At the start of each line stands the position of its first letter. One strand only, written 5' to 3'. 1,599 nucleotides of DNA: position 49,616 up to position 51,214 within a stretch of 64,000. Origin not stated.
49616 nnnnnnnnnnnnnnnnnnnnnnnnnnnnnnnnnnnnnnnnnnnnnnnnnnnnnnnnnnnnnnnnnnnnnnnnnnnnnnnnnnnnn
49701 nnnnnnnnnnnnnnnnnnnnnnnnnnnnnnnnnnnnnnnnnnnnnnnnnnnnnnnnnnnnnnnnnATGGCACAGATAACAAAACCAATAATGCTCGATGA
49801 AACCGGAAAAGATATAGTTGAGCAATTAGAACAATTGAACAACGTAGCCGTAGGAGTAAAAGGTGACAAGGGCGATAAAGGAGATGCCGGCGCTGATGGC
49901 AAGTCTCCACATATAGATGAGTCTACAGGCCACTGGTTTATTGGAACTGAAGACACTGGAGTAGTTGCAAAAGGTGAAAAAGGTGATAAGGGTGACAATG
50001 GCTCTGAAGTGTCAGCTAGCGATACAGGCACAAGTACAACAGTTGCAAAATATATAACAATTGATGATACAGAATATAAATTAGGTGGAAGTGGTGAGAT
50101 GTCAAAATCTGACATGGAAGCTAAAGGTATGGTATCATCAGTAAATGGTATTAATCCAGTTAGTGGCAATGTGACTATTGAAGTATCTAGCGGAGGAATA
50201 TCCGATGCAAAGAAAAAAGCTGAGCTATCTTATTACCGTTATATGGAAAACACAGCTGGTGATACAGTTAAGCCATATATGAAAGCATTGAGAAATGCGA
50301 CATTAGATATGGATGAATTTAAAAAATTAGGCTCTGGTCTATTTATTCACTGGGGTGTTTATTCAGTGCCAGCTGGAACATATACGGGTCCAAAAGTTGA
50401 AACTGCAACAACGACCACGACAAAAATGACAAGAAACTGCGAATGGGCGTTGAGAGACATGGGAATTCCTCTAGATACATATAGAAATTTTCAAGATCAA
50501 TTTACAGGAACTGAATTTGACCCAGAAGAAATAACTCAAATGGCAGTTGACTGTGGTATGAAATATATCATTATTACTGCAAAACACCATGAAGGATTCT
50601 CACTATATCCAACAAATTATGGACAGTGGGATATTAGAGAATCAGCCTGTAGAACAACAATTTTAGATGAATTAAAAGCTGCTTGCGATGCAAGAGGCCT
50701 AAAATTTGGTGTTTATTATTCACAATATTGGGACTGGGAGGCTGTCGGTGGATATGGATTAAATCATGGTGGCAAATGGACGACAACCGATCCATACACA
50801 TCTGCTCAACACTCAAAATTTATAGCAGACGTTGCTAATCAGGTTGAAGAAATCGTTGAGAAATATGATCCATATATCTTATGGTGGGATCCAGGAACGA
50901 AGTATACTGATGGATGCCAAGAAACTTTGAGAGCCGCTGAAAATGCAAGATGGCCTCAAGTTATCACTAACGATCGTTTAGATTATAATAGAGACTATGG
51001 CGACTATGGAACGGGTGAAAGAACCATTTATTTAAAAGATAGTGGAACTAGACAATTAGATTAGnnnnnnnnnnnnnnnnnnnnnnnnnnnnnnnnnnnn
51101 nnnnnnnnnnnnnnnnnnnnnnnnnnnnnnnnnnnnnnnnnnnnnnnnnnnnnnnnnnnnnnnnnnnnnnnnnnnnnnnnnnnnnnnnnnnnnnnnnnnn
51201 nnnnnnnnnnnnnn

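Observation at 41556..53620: In-frame TGA and TAG codons interrupt late structural genes only; candidate stop-codon recoding or programmed readthrough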

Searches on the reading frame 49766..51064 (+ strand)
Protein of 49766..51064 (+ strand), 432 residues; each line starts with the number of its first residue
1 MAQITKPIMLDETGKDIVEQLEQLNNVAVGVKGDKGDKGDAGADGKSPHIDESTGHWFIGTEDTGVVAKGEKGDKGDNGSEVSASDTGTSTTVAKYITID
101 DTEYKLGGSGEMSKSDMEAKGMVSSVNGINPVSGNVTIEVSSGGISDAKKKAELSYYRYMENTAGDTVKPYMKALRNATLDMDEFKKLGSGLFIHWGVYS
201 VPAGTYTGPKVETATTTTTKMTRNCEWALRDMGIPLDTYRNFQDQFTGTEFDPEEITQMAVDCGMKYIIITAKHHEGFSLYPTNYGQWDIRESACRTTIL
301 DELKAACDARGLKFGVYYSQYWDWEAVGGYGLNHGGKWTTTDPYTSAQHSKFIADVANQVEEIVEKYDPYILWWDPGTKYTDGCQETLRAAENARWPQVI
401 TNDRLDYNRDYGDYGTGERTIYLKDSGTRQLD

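Call 29: find_encoding_contigs(protein=window:49766-51064:+, flank=10000, max_places=6)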
Protein window:49766-51064:+ (432 aa): no gene with exactly this product is on record in the collection.

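Call 66: list_cluster_members(proteins=[P0121, window:49766-51061:+, window:51263-53617:+, L014:3797-6214:+, window:47791-49077:+, window:49147-49554:+, P0252, P0251, window:54011-56038:+, window:53717-53902:+])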
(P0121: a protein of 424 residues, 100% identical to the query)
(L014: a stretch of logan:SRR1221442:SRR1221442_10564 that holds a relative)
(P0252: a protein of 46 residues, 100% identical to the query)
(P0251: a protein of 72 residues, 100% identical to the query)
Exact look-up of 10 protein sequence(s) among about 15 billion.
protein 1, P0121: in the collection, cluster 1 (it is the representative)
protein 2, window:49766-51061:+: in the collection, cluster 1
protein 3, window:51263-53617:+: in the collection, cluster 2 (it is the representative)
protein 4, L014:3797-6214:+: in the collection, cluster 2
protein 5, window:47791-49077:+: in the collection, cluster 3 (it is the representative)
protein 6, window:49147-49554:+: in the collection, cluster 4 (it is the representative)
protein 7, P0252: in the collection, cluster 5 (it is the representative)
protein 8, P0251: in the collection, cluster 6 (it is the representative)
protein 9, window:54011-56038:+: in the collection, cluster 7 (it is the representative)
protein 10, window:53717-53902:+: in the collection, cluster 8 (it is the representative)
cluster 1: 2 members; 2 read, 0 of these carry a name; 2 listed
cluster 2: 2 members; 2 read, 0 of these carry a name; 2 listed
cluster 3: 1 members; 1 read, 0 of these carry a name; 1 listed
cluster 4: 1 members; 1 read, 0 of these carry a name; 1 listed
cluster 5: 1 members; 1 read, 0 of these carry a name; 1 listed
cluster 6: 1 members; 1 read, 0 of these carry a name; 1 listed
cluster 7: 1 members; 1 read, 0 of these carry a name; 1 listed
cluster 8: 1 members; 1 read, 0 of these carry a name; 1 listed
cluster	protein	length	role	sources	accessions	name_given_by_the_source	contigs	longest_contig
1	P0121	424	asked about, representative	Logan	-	-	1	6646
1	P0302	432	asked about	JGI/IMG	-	-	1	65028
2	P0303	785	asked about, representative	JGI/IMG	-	-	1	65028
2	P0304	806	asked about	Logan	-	-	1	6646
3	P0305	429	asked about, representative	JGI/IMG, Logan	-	-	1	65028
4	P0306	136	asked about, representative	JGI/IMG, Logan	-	-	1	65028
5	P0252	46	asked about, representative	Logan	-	-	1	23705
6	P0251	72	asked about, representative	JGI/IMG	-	-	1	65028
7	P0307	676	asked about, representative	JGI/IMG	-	-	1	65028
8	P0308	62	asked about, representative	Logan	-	-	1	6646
